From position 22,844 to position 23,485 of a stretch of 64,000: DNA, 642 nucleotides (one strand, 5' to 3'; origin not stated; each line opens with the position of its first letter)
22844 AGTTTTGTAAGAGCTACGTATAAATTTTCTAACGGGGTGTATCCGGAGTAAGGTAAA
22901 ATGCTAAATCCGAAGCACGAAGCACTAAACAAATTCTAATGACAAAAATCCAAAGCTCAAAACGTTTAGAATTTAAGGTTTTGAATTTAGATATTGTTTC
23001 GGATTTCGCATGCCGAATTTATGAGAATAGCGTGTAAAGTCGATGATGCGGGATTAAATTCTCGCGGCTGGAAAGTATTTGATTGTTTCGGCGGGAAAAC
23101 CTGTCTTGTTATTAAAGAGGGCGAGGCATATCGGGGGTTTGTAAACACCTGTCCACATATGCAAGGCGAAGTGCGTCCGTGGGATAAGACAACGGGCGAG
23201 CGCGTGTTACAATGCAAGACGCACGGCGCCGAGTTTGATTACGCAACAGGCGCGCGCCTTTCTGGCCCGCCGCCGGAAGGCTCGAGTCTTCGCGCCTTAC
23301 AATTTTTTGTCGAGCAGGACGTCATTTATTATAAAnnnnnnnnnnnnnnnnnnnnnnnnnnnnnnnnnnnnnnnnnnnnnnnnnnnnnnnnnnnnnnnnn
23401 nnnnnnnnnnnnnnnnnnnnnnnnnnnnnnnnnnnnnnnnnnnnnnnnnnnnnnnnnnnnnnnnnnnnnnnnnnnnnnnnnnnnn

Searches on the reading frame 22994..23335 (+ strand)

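Call 37: search_protein_families(library=pfam, proteins=[window:22994-23335:+], max_evalue=0.001)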
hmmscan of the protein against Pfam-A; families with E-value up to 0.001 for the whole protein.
window:22994-23335:+ (114 aa): 1 family
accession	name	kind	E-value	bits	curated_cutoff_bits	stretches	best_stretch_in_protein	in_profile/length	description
PF00355.32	Rieske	-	9.3e-09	35.5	20.3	1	26-94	16-81/88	Rieske [2Fe-2S] domain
